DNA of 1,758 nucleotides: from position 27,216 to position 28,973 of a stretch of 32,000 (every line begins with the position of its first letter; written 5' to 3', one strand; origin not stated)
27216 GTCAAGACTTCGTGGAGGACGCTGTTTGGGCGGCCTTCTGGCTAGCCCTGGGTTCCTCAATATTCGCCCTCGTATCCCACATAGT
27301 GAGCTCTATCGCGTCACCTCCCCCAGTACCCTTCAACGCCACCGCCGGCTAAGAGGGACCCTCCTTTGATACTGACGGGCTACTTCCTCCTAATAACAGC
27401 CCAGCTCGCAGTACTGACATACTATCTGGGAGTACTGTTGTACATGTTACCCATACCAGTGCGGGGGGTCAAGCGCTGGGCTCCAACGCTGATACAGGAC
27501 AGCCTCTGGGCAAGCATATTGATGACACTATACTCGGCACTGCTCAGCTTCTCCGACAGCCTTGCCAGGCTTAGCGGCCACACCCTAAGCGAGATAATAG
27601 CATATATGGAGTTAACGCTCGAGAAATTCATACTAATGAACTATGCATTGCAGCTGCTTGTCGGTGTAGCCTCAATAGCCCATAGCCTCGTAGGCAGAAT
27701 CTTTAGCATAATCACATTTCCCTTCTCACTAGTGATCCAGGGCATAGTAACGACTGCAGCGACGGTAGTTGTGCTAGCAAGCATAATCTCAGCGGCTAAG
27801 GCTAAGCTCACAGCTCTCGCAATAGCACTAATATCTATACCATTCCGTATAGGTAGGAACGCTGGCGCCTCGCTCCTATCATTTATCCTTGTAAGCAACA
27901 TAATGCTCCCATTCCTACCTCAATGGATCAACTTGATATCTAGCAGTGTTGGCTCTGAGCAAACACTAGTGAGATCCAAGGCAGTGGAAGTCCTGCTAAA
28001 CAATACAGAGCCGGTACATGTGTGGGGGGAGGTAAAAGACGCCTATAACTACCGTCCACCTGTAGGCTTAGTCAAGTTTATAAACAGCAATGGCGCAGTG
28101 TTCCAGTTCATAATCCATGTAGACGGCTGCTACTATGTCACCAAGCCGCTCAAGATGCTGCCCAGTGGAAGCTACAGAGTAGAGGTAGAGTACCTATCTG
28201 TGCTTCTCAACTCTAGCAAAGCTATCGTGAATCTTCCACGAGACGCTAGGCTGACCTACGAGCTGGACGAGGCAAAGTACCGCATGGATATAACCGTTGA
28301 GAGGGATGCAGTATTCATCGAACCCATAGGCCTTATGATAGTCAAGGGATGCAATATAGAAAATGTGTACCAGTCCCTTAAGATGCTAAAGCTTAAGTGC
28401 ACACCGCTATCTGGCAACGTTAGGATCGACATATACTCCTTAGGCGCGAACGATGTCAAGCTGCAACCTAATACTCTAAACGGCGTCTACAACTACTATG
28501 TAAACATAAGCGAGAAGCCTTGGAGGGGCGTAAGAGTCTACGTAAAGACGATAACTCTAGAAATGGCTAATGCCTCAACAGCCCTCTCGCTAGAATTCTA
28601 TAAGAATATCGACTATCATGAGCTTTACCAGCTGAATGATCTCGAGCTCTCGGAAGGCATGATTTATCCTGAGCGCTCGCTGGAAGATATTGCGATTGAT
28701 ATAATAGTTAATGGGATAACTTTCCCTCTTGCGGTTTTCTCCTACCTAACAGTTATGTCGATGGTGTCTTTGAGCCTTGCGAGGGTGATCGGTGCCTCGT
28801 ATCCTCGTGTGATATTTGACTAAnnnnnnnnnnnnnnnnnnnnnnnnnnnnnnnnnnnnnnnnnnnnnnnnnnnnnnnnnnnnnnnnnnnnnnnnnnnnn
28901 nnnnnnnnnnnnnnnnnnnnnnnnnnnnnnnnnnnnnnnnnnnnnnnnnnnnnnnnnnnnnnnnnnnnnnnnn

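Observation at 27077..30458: Type IV secretion / conjugation-related pilus and DNA-transfer module (Ced-like) in the chromosome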

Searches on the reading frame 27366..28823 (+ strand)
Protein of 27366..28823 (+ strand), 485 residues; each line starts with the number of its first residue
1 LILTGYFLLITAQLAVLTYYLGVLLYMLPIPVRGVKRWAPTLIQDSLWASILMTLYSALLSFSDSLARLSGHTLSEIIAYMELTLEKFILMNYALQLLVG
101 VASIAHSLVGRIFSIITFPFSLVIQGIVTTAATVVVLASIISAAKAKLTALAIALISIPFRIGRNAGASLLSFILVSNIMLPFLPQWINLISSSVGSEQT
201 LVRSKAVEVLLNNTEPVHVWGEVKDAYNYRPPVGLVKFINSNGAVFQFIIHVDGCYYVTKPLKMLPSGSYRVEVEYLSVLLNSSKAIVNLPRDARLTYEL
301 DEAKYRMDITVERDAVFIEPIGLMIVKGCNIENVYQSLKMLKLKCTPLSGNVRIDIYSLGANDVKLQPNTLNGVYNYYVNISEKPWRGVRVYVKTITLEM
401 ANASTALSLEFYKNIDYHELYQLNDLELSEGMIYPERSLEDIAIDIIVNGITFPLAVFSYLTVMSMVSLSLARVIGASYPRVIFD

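Call 3: search_protein_families(library=pfam, proteins=[window:27366-28823:+], max_evalue=1)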
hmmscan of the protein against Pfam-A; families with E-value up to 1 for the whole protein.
window:27366-28823:+ (485 aa): 0 families

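Call 4: search_protein_families(library=ncbifam, proteins=[window:27366-28823:+], max_evalue=1)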
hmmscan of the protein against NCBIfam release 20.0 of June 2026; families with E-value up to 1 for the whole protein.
window:27366-28823:+ (485 aa): 3 families
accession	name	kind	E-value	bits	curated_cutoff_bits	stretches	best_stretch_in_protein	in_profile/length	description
NF041796.2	Ced_CedA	equivalog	4.4e-40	137.9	330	1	1-216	1-218/259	DNA import protein CedA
NF053657.1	CedE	equivalog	1.3e-20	74.3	400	1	6-201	5-204/260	DNA-translocating protein CedE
NF041797.1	Ced_CedA1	equivalog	1.1e-05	25.4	100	1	10-62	15-67/75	DNA import protein CedA1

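Call 12: search_solved_structures(query=window:27366-28823:+, max_evalue=10, show_alignments=1)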
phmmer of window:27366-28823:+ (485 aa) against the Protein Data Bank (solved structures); distinct sequences matched with E-value up to 10: 2.
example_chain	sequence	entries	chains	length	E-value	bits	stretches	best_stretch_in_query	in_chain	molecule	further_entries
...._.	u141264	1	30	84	0.0022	20.5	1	3-66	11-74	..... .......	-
8dft_A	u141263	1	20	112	0.33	13.3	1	33-127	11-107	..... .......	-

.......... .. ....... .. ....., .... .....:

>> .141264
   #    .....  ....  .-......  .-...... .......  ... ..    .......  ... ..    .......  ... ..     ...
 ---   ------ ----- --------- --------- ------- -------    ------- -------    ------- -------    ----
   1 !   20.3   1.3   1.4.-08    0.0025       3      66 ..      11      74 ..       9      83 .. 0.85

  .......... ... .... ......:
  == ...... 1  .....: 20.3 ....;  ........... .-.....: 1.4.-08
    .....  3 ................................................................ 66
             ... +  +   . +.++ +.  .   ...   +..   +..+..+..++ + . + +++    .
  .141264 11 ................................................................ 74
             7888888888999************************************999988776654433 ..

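Call 13: find_homologous_proteins(query=window:27366-28823:+, max_evalue=0.001)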
Query window:27366-28823:+ (485 aa): 25 proteins with E <= 0.001 among 8000 candidates.
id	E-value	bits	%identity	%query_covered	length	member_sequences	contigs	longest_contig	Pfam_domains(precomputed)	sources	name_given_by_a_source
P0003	0.0e+0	1038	100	100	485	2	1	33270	PF27251.1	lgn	-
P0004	4.9e-171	588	57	100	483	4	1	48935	PF27251.1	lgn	-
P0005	4.8e-170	585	57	100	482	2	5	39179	PF27251.1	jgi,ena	-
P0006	2.0e-148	513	52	100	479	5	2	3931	PF27251.1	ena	-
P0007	6.1e-92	327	39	99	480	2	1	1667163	PF27251.1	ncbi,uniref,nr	ncbi:hypothetical protein [Hyperthermus butylicus]|uniref:Conserved crenarchaeal protein n=1 Tax=Hyp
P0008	1.5e-81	293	36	98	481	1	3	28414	PF27251.1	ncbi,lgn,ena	-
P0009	6.8e-79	284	36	99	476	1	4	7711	PF27251.1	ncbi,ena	-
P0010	8.1e-78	281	36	99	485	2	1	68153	PF27251.1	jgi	jgi:hypothetical protein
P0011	3.0e-69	252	32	96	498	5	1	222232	PF27251.1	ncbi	-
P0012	6.9e-66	241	34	99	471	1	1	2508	PF27251.1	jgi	jgi:hypothetical protein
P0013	1.2e-65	241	34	99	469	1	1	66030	PF27251.1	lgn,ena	-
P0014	6.8e-62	228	32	99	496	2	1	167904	PF27251.1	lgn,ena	-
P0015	2.2e-60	223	34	100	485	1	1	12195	PF27251.1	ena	-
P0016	1.1e-49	188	31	100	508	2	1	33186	PF27251.1,PF13620.13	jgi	-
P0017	3.1e-23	101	28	98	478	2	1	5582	PF27251.1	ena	-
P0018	6.1e-18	83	36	39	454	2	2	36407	PF27251.1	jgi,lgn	jgi:hypothetical protein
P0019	1.5e-16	79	34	39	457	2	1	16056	PF27251.1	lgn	-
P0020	1.5e-16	79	27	70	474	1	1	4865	PF27251.1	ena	-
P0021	2.0e-16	78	27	70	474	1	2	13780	PF27251.1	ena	-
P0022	2.0e-16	78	36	39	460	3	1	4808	PF27251.1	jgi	-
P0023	2.1e-16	78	35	38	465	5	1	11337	PF27251.1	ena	-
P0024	2.6e-16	78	34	38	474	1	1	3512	PF27251.1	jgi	-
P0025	3.7e-13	68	32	38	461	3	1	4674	PF27251.1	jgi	-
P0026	1.8e-7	49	28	43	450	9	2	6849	PF27251.1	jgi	-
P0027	1.9e-4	39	29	35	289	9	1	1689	PF27251.1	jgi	jgi:hypothetical protein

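Call 18: find_encoding_contigs(protein=P0007, flank=6000, max_places=2)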
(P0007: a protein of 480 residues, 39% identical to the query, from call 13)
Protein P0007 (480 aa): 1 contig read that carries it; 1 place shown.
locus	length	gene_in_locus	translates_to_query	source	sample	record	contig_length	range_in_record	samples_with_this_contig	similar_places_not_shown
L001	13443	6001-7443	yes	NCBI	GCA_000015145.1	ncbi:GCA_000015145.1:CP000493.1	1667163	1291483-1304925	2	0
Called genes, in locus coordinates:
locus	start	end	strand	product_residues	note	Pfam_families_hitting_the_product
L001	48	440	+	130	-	-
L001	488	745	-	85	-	PF12136:RNA_pol_Rpo13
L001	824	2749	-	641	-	PF01935:DUF87, PF10412:TrwB_AAD_bind (weak), PF12846:AAA_10 (faint)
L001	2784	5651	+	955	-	PF04851:ResIII, PF00270:DEAD, PF00271:Helicase_C, PF19306:WHD_Lhr, PF08494:DEAD_assoc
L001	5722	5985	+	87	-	PF27251:CedA1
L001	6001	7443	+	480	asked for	PF27251:CedA1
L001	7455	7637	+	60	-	-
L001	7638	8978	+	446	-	PF01935:DUF87 (faint), PF10412:TrwB_AAD_bind (faint), PF12846:AAA_10 (faint), PF13401:AAA_22 (weak)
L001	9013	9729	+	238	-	PF00181:Ribosomal_L2_N (weak), PF03947:Ribosomal_L2_C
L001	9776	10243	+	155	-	PF00203:Ribosomal_S19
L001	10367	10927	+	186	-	PF01209:Ubie_methyltran (weak), PF08241:Methyltransf_11, PF08242:Methyltransf_12, PF13649:Methyltransf_25, PF13847:Methyltransf_31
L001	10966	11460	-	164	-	-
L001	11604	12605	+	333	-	PF07728:AAA_5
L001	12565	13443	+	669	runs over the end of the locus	PF05762:VWA_CoxE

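Call 20: find_encoding_contigs(protein=P0011, flank=6000, max_places=2)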
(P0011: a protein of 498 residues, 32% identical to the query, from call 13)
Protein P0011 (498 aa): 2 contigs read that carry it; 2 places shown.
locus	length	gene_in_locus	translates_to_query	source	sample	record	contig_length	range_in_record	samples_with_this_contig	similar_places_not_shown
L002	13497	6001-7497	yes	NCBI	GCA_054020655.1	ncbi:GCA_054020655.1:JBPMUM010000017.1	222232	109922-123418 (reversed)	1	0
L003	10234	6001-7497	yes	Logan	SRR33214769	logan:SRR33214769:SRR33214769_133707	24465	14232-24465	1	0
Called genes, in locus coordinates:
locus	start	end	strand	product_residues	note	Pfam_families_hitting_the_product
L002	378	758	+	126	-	-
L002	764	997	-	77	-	PF12136:RNA_pol_Rpo13 (weak)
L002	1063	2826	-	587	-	PF01580:FtsK_SpoIIIE (faint), PF00270:DEAD (faint), PF01935:DUF87, PF10412:TrwB_AAD_bind (faint), PF12846:AAA_10 (faint), PF13401:AAA_22 (faint), PF05872:HerA_C (weak)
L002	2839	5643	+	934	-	PF00270:DEAD, PF04851:ResIII (weak), PF00271:Helicase_C, PF19306:WHD_Lhr, PF08494:DEAD_assoc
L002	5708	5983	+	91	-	PF27251:CedA1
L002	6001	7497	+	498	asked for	PF27251:CedA1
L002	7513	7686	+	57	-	-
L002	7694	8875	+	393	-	PF01935:DUF87 (weak), PF05872:HerA_C (faint), PF10412:TrwB_AAD_bind (weak), PF12846:AAA_10 (faint), PF13401:AAA_22, PF13604:AAA_30 (weak)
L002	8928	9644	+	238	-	PF00181:Ribosomal_L2_N (weak), PF03947:Ribosomal_L2_C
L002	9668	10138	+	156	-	PF00203:Ribosomal_S19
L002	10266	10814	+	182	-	PF08241:Methyltransf_11, PF08242:Methyltransf_12, PF13649:Methyltransf_25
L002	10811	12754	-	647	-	PF05762:VWA_CoxE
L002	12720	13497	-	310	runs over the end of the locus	PF07728:AAA_5, PF18934:DUF5682 (weak)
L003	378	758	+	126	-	-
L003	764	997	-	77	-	PF12136:RNA_pol_Rpo13 (weak)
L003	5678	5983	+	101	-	PF27251:CedA1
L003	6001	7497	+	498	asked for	PF27251:CedA1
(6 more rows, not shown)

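Call 25: predict_structure(alignment_id=A1)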
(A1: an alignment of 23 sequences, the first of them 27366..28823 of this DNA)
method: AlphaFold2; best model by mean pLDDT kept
length: 485 residues; sequences in the alignment: 23
mean_pLDDT: 84.8   pTM: 0.60
mean pLDDT of the five models: 84.8, 84.6, 83.3, 82.5, 82.1
residues with pLDDT >= 90: 217; 70-90: 219; 50-70: 34; < 50: 15
segments of 3 or more residues with pLDDT < 50: 198-212
pLDDT, mean of each block of 10 residues (from residue 1): 84 92 92 90 89 92 90 85 88 86 77 83 90 94 93 89 89 94 89 62 44 72 94 92 87 87 81 93 91 88 90 91 91 90 89 90 77 80 86 90 81 71 66 66 77 92 93 87 59
secondary structure, 60 per line:
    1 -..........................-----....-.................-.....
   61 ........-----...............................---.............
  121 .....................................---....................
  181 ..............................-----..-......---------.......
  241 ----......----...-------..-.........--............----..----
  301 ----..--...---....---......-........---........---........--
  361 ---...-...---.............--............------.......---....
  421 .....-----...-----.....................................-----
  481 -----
elements in order: H2-27 H33-36 H38-54 H56-68 H74-104 H108-157 H161-210 E219-224 E234-240 E245-250 E255-257 E268-276 E279-290 E309-311 E315-318 E322-327 E329-336 E340-347 E351-358 E364-366 E374-386 E389-400 E407-413 H417-425 E431-433 H439-475

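Call 31: fold_search(model_id=the predicted structure, library=pdb)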
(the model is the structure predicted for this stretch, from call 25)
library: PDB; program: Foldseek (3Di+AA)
matches with E <= 10: 1092; with E <= 0.001: 0
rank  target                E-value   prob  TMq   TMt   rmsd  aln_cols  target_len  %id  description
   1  3kpt_B                3.8e-03  0.99  0.17  0.22  14.2       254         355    9  Crystal structure of BcpA, the major pilin subunit of Bacillus cereus (released 2009-11-24)
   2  9hyq_B                9.7e-03  0.63  0.14  0.10  21.3       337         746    7  BT984 a GH139 rhamnogalacturonan II exo-a-1,2-(2-Omethyl)-fucosidase (released 2025-07-16)
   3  8r75_B                1.2e-02  0.69  0.14  0.11  15.9       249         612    8  Polysaccharide lyase BtPL33HA (BT4410) Apo form 1 (released 2024-12-04)
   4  4im8                  1.4e-02  0.25  0.09  0.18  18.9       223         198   11  low resolution crystal structure of mouse RAGE (released 2013-08-14)
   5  6xq6_A                2.2e-02  0.18  0.09  0.17  18.1       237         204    8  Receptor for Advanced Glycation End Products VC1 domain in complex with Fragment 11 (released 2021-07-14)
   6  3rkp_B                2.4e-02  0.84  0.16  0.21  14.5       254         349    9  Crystal structure of BcpA*(D312A), the major pilin subunit of Bacillus cereus (released 2012-05-30)
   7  6nha_H                2.4e-02  0.15  0.08  0.16  16.1       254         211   12  Crystal structure of SYNT001, a human FcRn blocking monoclonal antibody (released 2019-12-25)
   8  9hyq_A                2.5e-02  0.38  0.14  0.10  23.5       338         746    7  BT984 a GH139 rhamnogalacturonan II exo-a-1,2-(2-Omethyl)-fucosidase (released 2025-07-16)
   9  8r71_B                4.5e-02  0.41  0.13  0.11  15.5       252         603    6  Polysaccharide lyase BtPL33HA (BT4410) Y291A with HAdp4 collected at 1.22 A (released 2024-12-04)
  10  9h71_B                4.5e-02  0.25  0.11  0.18  21.5       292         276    8  KIT123-KITbp complex (Domains D1-3 of the human receptor tyrosine kinase KIT complexed with the de novo designed minib (released 2026-01-21)
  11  8dgv_H                4.5e-02  0.16  0.09  0.17  16.4       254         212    8  Crystal structure of MERS-CoV spike stem helix peptide in complex with Fab of broadly neutralizing antibody CC99.103 i (released 2023-01-25)
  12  8hws_I                4.5e-02  0.13  0.08  0.15  17.9       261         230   10  The complex structure of Omicron BA.4 RBD with BD604, S309, and S304 (released 2023-12-06)
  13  8hry_H                4.5e-02  0.12  0.09  0.16  17.8       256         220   10  Cryo-EM structure of human NTCP-myr-preS1-YN9016Fab complex (released 2024-01-17)
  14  3mlr_H                4.5e-02  0.10  0.09  0.16  21.9       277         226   12  Crystal structure of anti-HIV-1 V3 Fab 2557 in complex with a NY5 V3 peptide (released 2010-07-14)
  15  9n5h_H                4.7e-02  0.16  0.10  0.18  17.7       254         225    8  Endogenous Pfs230D1-6 in complex with RUPA-97, LMIV230-01, and 2A2 Fab domains (released 2025-10-15)
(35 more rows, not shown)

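Call 34: find_related_loci(query=A1, collection=genome_contigs, flank=8000)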
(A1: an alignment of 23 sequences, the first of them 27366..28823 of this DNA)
Query A1 (485 aa) in genome_contigs; peptide patterns used: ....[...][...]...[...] (x = any residue, [..] = any of these).
24 stretches matched a pattern; 16 encode a relative of the query (tblastn E <= 1e-3); 16 distinct loci.
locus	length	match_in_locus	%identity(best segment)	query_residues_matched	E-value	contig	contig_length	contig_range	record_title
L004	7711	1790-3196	36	8-485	1e-80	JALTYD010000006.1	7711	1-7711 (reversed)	MAG: Pyrodictiaceae archaeon isolate S141_metabat2_scaf2bin.024 S141_NODE_10186_length_7711_cov_1.251450, whole genome s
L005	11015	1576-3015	32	18-485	8e-67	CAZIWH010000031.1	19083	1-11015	MAG TPA_asm: uncultured Hyperthermus sp. isolate SRP163575_co1_287 genome assembly, contig: NODE_6026_length_19083_cov_5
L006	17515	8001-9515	31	2-485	1e-53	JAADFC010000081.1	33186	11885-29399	MAG: Thermoproteota archaeon isolate L_MetaBat.77 contig-127_861, whole genome shotgun sequence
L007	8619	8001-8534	45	13-190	5e-43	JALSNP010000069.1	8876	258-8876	MAG: Pyrodictiaceae archaeon isolate 356-284_metabat1_scaf2bin.014 356-284_scaffold_5040_c1, whole genome shotgun sequen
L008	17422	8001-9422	26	6-482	2e-36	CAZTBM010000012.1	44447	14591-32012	MAG TPA_asm: uncultured Desulfurococcales archaeon isolate SRP141552_co1_235 genome assembly, contig: NODE_279_length_44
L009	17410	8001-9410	27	8-484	1e-27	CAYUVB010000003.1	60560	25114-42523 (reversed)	MAG TPA_asm: uncultured Desulfurococcales archaeon isolate binchicken_co6_386 genome assembly, contig: NODE_238_length_6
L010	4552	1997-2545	35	8-192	3e-25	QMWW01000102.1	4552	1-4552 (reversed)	MAG: Thermoprotei archaeon isolate B50_G16 B50_Guay16_scaffold_22082, whole genome shotgun sequence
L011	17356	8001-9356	25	14-477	2e-24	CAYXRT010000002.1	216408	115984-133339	MAG TPA_asm: uncultured Desulfurococcales archaeon isolate SRP141552_co1_52 genome assembly, contig: NODE_13_length_2164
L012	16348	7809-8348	33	6-188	3e-21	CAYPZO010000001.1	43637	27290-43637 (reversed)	MAG TPA_asm: uncultured Desulfurococcales archaeon isolate SRP141559_co1_84 genome assembly, contig: NODE_264_length_436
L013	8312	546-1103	33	8-195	5e-21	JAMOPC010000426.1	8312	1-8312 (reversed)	MAG: Desulfurococcales archaeon isolate 4559-240_metabat1_scaf2bin.015 4559-240_scaffold_4885_c1, whole genome shotgun s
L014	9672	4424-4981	33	8-195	7e-21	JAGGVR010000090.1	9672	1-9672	MAG: Staphylothermus sp. isolate AUK105 PB_MBMC_059_c_000000000083, whole genome shotgun sequence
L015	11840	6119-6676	34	8-195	1e-20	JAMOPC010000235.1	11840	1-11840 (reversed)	MAG: Desulfurococcales archaeon isolate 4559-240_metabat1_scaf2bin.015 4559-240_scaffold_2952_c1, whole genome shotgun s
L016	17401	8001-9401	25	14-484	7e-20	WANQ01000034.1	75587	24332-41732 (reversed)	MAG: Pyrodictiaceae archaeon isolate S141_63_esom k151_340110, whole genome shotgun sequence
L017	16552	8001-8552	28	8-193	4e-16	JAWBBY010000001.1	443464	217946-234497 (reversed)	MAG: Desulfurococcaceae archaeon isolate GMQP_201705_bins_42 GMQP_201705_bins_42_scaffold_1, whole genome shotgun sequen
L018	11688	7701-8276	37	8-201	2e-24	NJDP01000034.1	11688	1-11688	MAG: Desulfurococcales archaeon ex4484_58 ex4484_58_scaffold_3127_length_11688__count_1630, whole genome shotgun sequenc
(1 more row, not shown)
